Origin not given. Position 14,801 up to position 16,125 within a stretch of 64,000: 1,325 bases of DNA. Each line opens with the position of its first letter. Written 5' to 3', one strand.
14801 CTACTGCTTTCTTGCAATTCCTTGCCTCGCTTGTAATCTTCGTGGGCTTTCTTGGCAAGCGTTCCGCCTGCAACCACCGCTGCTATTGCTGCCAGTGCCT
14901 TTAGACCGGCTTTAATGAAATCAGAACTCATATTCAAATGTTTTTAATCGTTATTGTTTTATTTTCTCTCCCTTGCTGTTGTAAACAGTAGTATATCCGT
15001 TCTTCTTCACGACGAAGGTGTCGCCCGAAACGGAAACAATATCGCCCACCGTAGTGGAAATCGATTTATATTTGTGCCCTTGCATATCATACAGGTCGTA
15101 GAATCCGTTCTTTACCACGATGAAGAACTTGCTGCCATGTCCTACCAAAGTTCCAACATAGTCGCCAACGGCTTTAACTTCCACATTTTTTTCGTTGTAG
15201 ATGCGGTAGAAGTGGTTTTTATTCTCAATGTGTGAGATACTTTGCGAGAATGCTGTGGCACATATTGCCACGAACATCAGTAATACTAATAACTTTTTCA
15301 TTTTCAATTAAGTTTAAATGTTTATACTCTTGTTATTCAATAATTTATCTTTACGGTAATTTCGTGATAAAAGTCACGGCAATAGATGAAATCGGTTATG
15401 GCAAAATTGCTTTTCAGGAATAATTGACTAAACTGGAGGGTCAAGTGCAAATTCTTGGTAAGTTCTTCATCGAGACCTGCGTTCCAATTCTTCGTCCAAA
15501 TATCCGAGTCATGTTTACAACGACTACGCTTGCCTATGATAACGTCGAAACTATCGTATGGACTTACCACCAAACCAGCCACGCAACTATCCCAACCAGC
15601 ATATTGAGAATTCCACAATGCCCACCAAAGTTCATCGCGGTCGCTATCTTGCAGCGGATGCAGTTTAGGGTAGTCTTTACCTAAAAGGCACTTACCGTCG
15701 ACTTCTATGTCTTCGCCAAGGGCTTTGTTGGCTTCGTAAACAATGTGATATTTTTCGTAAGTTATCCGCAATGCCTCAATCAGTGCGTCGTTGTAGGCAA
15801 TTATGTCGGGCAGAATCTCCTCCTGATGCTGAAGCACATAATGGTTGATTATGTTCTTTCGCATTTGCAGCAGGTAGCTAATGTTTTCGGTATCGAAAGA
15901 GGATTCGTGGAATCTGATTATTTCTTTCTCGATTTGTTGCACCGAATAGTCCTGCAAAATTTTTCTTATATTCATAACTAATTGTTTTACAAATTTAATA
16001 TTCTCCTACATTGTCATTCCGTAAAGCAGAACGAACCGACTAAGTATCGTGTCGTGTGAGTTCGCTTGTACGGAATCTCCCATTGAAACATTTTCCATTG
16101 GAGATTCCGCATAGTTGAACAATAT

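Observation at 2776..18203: Defence-island-like accessory segment about 1 kb downstream of dnaA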

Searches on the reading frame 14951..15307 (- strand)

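Call 4: search_protein_families(library=pfam, proteins=[window:14951-15307:-], max_evalue=0.01)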
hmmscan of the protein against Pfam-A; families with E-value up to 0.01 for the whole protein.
window:14951-15307:- (118 aa): 0 families

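Call 6: search_protein_families(library=padloc, proteins=[window:14951-15307:-], max_evalue=0.01)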
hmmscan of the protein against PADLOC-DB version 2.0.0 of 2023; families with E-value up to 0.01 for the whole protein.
window:14951-15307:- (118 aa): 0 families

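Call 44: search_protein_families(library=ncbifam, proteins=[window:14951-15307:-], max_evalue=0.01)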
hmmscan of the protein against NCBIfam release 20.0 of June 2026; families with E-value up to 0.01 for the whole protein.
window:14951-15307:- (118 aa): 0 families

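Call 91: search_protein_families(library=pfam, proteins=[window:14951-15307:-], max_evalue=1)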
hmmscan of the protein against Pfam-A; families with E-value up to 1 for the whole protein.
window:14951-15307:- (118 aa): 1 family
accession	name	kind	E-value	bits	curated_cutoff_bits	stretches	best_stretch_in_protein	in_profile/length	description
PF18708.6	MapZ_C2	-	0.24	12.1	27.6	0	62-80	49-67/94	MapZ extracellular C-terminal domain 2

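Call 113: search_protein_families(library=phrogs, proteins=[window:14951-15307:-], max_evalue=0.001)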
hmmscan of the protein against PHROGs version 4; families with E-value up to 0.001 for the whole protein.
window:14951-15307:- (118 aa): 0 families

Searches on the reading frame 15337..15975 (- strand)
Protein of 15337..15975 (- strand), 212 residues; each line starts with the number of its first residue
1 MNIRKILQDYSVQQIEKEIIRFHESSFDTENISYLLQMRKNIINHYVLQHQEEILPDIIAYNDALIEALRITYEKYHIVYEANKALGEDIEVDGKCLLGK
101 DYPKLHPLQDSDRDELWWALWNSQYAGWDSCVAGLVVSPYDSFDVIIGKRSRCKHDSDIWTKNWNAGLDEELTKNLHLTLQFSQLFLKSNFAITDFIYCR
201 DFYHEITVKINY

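Call 4: search_protein_families(library=pfam, proteins=[window:15337-15975:-], max_evalue=0.01)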
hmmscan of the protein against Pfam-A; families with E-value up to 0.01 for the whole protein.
window:15337-15975:- (212 aa): 0 families

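Call 6: search_protein_families(library=padloc, proteins=[window:15337-15975:-], max_evalue=0.01)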
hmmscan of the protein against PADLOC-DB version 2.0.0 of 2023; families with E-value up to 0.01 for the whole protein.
window:15337-15975:- (212 aa): 0 families

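Call 44: search_protein_families(library=ncbifam, proteins=[window:15337-15975:-], max_evalue=0.01)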
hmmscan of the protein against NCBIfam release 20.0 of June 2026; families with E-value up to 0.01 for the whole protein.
window:15337-15975:- (212 aa): 0 families

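Call 68: find_homologous_proteins(query=window:15337-15975:-)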
Query window:15337-15975:- (212 aa): 258 proteins with E <= 0.001 among 336 candidates; the best 120 are listed.
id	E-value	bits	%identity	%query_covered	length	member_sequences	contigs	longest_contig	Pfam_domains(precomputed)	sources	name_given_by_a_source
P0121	1.4e-129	449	93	99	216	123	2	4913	-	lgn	-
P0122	6.1e-115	401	82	100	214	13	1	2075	-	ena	-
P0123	2.1e-112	392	81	100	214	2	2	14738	-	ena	-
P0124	5.8e-107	375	77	100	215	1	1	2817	-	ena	-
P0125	5.2e-76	273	62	98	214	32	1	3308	-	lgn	-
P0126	2.1e-62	229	56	99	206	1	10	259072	-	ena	-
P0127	5.9e-62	227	57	99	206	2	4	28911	-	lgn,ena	-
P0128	2.2e-60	222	54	99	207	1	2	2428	-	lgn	-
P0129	2.5e-60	222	55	99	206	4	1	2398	-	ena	-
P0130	3.2e-60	222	56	99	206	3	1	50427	-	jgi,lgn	jgi:hypothetical protein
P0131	5.1e-60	221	55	99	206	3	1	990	-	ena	-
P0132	4.6e-57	212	77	58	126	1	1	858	-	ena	-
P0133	6.2e-55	205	52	99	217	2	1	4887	-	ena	-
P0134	6.7e-55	204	50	99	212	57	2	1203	-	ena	-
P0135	8.2e-55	204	52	100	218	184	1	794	-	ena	-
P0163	9.1e-47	178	48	96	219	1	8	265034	-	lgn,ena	-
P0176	2.4e-44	170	46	97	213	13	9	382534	-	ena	-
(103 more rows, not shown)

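Call 69: find_encoding_contigs(protein=P0126, flank=9000, max_places=1)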
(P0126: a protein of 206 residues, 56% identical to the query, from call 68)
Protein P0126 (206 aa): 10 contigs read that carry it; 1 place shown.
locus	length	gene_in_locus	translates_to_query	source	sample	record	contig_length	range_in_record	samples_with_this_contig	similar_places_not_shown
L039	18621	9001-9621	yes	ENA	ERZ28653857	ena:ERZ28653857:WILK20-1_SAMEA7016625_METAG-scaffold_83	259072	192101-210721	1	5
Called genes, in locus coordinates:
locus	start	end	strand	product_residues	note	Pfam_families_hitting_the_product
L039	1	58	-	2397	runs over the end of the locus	-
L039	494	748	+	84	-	PF01649:Ribosomal_S20p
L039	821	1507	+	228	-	PF20582:UPF0758_N, PF04002:RadC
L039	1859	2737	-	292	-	PF00071:Ras (weak), PF00350:Dynamin_N (faint), PF01926:MMR_HSR1, PF02421:FeoB_N, PF03193:RsgA_GTPase (faint), PF10662:PduV-EutP, PF00009:GTP_EFTU, PF07650:KH_2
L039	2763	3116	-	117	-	PF00072:Response_reg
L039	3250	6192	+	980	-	PF01565:FAD_binding_4, PF02913:FAD-oxidase_C, PF13183:Fer4_8, PF13534:Fer4_17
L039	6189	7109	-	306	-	PF13280:WYL, PF25583:WCX (weak)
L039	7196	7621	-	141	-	PF13470:PIN_3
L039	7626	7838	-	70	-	-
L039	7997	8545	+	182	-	-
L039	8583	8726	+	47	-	-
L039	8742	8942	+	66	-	-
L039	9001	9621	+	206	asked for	-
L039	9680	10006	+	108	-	-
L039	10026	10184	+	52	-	-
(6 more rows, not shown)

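Call 70: find_encoding_contigs(protein=P0163, flank=9000, max_places=1)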
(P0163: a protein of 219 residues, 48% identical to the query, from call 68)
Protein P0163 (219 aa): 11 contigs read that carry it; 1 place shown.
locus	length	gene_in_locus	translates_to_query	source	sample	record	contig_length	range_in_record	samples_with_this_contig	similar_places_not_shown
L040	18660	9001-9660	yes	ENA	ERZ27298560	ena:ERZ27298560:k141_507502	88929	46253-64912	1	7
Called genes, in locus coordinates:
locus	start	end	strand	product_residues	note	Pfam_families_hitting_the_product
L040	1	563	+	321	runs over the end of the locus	PF13310:Virulence_RhuM, PF02661:Fic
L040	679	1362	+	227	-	-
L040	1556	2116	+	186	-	-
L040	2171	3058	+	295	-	-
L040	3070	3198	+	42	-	-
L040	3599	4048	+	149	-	PF18798:LPD3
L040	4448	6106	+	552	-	PF00004:AAA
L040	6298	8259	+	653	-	PF03235:GmrSD_N, PF07510:GmrSD_C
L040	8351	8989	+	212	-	-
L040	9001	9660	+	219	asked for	-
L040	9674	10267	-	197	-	PF06414:Zeta_toxin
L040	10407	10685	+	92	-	-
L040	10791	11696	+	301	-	PF13280:WYL, PF25583:WCX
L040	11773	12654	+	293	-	PF02661:Fic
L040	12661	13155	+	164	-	PF00929:RNase_T, PF16473:Rv2179c-like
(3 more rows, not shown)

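Call 71: find_encoding_contigs(protein=P0176, flank=9000, max_places=1)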
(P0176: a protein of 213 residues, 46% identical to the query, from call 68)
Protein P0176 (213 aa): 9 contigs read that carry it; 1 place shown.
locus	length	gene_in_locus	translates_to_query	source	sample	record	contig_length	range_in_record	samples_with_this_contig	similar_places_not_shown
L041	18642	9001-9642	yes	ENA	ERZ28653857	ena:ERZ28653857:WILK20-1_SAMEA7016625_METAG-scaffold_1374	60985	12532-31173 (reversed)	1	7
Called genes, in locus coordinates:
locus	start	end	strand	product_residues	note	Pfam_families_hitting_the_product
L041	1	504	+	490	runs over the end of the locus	PF02386:TrkH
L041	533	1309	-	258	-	PF04055:Radical_SAM (weak)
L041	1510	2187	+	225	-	PF14127:DUF4294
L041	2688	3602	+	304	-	PF13280:WYL, PF25583:WCX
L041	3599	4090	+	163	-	PF00929:RNase_T, PF16473:Rv2179c-like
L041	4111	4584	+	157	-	-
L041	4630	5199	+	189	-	-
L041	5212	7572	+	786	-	PF03235:GmrSD_N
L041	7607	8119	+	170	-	PF13091:PLDc_2, PF00614:PLDc (faint)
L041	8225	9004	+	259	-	PF08874:DUF1835 (weak)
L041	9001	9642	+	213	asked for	-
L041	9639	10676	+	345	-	PF20194:DUF6557 (weak)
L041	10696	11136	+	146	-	-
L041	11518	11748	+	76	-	-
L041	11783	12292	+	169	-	-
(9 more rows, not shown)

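Call 80: predict_structure(alignment_id=A3)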
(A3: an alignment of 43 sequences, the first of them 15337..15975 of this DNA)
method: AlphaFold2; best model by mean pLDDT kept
length: 212 residues; sequences in the alignment: 43
mean_pLDDT: 89.4   pTM: 0.88
mean pLDDT of the five models: 89.4, 89.3, 89.1, 88.5, 88.5
residues with pLDDT >= 90: 151; 70-90: 42; 50-70: 19; < 50: 0
segments of 3 or more residues with pLDDT < 50: none
pLDDT, mean of each block of 10 residues (from residue 1): 87 94 78 91 96 97 98 97 90 94 94 91 72 90 90 62 83 92 93 96 94 81
secondary structure, 60 per line:
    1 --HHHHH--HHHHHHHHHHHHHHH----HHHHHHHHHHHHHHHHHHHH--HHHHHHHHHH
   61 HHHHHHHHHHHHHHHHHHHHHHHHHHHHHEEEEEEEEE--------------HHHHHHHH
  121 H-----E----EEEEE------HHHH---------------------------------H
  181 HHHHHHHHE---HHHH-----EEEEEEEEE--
elements in order: H3-7 H10-24 H29-48 H51-89 E90-98 H113-121 E132-136 H143-146 H180-188 H193-196 E202-210

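Call 82: fold_search(model_id=the predicted structure, library=pdb)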
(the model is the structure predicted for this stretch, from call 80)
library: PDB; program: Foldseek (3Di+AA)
matches with E <= 10: 20; with E <= 0.001: 0
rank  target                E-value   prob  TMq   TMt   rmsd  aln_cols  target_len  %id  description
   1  4eyy_Q                3.4e+00  0.02  0.09  0.10  16.9       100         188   19  Crystal Structure of the IcmR-IcmQ complex from Legionella pneumophila (released 2013-05-22)
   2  6tao_A                4.2e+00  0.02  0.13  0.09  20.4       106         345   16  The cytotoxin MakE from Vibrio cholerae (released 2020-11-18)
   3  8pv3_CB               4.5e+00  0.08  0.12  0.10   5.5        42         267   12  Chaetomium thermophilum pre-60S State 9 - pre-5S rotation - immature H68/H69 - composite structure (released 2023-11-15)
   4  6y1i_A                6.3e+00  0.02  0.13  0.09  11.7        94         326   13  Human Eg5 motor domain mutant R234C (released 2021-06-30)
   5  8pv1_CB               6.6e+00  0.06  0.12  0.10   5.4        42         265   12  Chaetomium thermophilum pre-60S State 6 - pre-5S rotation - L1 intermediate - composite structure (released 2023-11-15)
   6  5i6i_A                7.0e+00  0.03  0.10  0.02  12.5        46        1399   20  Crystal structure of a dBCCP-variant of Chaetomium thermophilum acetyl-CoA carboxylase (released 2016-04-20)
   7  9y6s_6y               7.8e+00  0.03  0.14  0.08  16.8       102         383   13  96-nm repeat of the Leishmania tarentolae doublet microtubule (released 2025-12-17)
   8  7zui                  7.8e+00  0.01  0.13  0.08  11.6       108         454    7  PENICILLIN-BINDING PROTEIN 1B (PBP-1B) in complex with lactone 5Az - Streptococcus pneumoniae R6 (released 2022-11-02)
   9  1ecr_A                7.8e+00  0.01  0.12  0.11  14.2       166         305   12  ESCHERICHIA COLI REPLICATION TERMINATOR PROTEIN (TUS) COMPLEXED WITH DNA (released 1997-09-05)
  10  9ssf                  7.8e+00  0.01  0.10  0.06  12.1       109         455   10  PENICILLIN-BINDING PROTEIN 1B (PBP-1B) in complex with Methicillin - Streptococcus pneumoniae R6 (released 2026-02-18)
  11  8pj1_6                8.3e+00  0.03  0.16  0.10  15.1        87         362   10  Structure of human 48S translation initiation complex in open codon scanning state (48S-1) (released 2024-08-14)
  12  6bfi_B                8.8e+00  0.07  0.19  0.06  12.4        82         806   15  Vinculin homolog in a sponge (phylum Porifera) reveals vertebrate-like cell adhesions involved in early multicellular  (released 2018-06-13)
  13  8i9u_B                8.8e+00  0.03  0.14  0.07  10.8        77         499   12  Human TRiC-PhLP2A complex in the open state (released 2024-01-17)
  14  6tao_B                8.8e+00  0.02  0.14  0.10  19.7        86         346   19  The cytotoxin MakE from Vibrio cholerae (released 2020-11-18)
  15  6ezv                  8.8e+00  0.02  0.16  0.11  14.3        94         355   19  The cytotoxin MakA from Vibrio cholerae (released 2018-05-02)
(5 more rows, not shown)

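Call 84: fold_search(model_id=the predicted structure, library=viral)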
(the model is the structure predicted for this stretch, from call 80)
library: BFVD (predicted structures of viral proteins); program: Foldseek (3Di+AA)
matches with E <= 10: 30; with E <= 0.001: 0
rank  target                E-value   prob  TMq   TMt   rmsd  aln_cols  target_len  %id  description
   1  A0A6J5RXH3            2.5e+00  0.05  0.17  0.15  12.7       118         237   12  Uncharacterized protein [uncultured Caudovirales phage]
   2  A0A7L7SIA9            2.5e+00  0.03  0.15  0.08  15.8       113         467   18  MuF-like minor capsid protein [Gordonia phage Clown]
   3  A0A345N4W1            3.0e+00  0.01  0.11  0.06  16.1       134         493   10  (no name in the UniProt tables at hand)
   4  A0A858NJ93            3.1e+00  0.05  0.17  0.08  17.9       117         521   14  (no name in the UniProt tables at hand)
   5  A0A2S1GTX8            3.9e+00  0.02  0.15  0.20  13.5       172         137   11  (no name in the UniProt tables at hand)
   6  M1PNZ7                4.6e+00  0.03  0.15  0.10   9.9       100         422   11  Uncharacterized protein [Moumouvirus goulette]
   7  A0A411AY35            5.2e+00  0.05  0.16  0.11  17.0       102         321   10  (no name in the UniProt tables at hand)
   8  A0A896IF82            5.5e+00  0.03  0.18  0.04  14.1       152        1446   10  RNA-directed RNA polymerase L (Fragment) [Citrus concave gum-associated virus]
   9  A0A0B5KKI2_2          5.8e+00  0.03  0.19  0.05  14.0       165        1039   13  RNA-directed RNA polymerase L [Wuhan horsefly Virus]
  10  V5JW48                6.5e+00  0.03  0.10  0.16   6.4        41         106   12  Uncharacterized protein [Pseudomonas phage CHA_P1]
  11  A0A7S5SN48            6.5e+00  0.03  0.16  0.20  10.0        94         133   13  (no name in the UniProt tables at hand)
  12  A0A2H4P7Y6            6.5e+00  0.01  0.13  0.16  24.3       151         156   16  Uncharacterized protein [Pseudomonas phage ventosus]
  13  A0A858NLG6            6.5e+00  0.01  0.13  0.07  15.7       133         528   10  (no name in the UniProt tables at hand)
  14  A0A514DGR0            6.9e+00  0.01  0.13  0.05  15.0       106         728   14  Capsid morphogenesis protein [Gordonia phage Bakery]
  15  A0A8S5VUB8            7.3e+00  0.02  0.16  0.15  24.1        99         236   12  GAF domain-containing protein [Ackermannviridae sp.]
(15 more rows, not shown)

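Call 113: search_protein_families(library=phrogs, proteins=[window:15337-15975:-], max_evalue=0.001)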
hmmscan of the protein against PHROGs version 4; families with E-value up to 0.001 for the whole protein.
window:15337-15975:- (212 aa): 0 families
